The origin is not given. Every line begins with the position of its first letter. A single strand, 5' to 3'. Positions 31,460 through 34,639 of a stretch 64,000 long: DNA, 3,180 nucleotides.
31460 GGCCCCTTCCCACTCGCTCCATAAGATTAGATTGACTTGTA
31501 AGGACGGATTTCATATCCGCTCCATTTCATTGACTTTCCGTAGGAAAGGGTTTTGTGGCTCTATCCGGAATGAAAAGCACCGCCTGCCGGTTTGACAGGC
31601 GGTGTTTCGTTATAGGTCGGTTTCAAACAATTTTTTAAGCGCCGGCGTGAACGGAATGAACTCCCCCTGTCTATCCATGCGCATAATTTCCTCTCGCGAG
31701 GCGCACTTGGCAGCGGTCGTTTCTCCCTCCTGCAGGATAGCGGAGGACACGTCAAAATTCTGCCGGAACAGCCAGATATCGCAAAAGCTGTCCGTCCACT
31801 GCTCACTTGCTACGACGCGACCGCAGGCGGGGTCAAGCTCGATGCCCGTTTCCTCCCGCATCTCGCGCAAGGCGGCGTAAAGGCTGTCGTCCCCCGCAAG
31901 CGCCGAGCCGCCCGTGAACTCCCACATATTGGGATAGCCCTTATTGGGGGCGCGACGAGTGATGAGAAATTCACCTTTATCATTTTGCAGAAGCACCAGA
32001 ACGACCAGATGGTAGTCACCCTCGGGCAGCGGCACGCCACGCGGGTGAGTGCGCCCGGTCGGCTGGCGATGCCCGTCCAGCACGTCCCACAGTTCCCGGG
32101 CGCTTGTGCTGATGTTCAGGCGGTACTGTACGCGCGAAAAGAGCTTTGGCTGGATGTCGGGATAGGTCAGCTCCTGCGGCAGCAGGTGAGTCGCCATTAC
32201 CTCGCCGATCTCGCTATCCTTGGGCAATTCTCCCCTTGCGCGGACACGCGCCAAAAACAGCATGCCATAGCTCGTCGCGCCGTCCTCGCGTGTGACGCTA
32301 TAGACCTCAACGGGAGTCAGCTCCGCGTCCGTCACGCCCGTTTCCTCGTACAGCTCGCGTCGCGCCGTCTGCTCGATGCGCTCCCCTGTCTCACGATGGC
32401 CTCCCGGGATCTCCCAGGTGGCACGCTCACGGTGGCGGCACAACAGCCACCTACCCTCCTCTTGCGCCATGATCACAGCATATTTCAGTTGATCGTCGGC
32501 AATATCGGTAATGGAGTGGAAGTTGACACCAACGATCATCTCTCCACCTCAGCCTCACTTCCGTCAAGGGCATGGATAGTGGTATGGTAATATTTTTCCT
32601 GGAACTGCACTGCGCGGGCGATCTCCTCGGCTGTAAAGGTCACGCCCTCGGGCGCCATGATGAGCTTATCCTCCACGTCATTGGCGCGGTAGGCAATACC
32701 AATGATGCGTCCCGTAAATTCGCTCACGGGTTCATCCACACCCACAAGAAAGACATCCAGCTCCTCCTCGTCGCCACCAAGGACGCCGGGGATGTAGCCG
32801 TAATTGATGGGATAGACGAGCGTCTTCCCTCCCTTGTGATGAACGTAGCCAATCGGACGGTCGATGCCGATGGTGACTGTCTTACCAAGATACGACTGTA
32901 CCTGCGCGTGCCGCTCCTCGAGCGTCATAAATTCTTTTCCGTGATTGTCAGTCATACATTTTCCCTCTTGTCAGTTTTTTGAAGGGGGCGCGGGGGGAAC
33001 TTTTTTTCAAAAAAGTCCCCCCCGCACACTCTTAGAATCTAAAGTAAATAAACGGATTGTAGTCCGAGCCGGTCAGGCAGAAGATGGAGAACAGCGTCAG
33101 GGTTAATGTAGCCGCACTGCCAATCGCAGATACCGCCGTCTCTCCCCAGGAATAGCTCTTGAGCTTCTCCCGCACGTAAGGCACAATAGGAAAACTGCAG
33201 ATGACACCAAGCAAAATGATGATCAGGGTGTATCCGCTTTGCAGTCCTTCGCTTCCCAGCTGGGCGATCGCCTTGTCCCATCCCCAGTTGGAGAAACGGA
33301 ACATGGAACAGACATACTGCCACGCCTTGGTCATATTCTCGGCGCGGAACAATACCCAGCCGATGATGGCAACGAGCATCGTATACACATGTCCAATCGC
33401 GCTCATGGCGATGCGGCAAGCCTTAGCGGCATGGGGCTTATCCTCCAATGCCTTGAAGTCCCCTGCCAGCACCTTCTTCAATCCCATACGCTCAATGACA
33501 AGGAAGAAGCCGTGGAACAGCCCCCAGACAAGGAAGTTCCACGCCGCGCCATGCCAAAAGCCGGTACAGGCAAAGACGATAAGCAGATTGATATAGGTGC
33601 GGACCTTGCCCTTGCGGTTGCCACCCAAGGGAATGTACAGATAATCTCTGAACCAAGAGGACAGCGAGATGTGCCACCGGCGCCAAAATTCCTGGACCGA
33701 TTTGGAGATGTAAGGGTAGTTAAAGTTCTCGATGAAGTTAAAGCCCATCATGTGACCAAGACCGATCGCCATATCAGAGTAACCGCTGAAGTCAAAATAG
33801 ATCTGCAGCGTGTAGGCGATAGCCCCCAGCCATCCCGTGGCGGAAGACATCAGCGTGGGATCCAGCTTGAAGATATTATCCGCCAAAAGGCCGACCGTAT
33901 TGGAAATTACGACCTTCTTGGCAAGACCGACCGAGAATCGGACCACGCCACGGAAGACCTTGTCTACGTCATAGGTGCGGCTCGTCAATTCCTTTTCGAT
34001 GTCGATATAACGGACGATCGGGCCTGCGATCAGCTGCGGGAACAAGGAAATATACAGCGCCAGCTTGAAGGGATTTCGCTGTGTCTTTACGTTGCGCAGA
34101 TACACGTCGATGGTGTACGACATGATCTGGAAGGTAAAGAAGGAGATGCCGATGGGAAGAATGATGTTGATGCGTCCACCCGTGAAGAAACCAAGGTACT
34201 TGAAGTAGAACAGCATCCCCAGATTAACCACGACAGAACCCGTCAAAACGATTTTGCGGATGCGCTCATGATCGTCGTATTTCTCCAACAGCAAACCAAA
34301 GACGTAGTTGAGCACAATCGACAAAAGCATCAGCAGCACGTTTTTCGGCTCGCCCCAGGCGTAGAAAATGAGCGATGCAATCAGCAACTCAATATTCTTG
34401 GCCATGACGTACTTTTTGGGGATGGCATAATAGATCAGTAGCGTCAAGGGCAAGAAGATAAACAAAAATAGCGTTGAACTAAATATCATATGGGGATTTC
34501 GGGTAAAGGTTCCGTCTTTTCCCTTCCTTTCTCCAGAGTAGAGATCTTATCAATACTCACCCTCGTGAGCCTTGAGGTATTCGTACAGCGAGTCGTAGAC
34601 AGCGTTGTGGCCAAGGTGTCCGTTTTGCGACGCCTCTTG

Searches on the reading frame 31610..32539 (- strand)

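Call 64: search_protein_families(library=pfam, proteins=[window:31610-32539:-], max_evalue=0.00001)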
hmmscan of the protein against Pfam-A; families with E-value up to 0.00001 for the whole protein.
window:31610-32539:- (309 aa): 2 families
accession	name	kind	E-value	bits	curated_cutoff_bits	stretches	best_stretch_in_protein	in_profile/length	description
PF00293.34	NUDIX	-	1.6e-32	112.7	21.1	2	21-120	7-118/134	NUDIX domain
PF14815.12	NUDIX_4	-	2.3e-10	40.7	35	0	182-235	3-53/113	NUDIX domain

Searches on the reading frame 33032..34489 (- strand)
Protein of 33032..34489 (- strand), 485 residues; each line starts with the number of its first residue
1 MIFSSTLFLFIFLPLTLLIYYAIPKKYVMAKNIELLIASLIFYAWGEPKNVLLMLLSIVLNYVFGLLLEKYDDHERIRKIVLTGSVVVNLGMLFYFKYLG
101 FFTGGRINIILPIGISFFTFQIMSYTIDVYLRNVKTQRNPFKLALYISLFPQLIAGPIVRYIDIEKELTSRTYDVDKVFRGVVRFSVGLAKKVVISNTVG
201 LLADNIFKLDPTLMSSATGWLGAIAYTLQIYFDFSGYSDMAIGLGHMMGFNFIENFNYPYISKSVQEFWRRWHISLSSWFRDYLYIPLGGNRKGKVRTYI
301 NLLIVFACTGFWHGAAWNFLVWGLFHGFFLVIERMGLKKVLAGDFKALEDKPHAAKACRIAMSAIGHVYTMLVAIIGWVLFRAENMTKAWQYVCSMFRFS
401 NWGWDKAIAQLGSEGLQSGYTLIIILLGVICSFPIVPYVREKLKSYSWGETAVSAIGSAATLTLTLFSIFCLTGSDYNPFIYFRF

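Call 64: search_protein_families(library=pfam, proteins=[window:33032-34489:-], max_evalue=0.00001)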
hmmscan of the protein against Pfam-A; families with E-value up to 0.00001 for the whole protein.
window:33032-34489:- (485 aa): 2 families
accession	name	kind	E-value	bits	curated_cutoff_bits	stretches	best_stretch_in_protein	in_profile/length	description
PF03062.24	MBOAT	-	4.2e-30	105.6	27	1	139-335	80-296/337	MBOAT, membrane-bound O-acyltransferase family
PF13813.11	MBOAT_2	-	4.6e-06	27.3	25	0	256-316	5-67/85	Membrane bound O-acyl transferase family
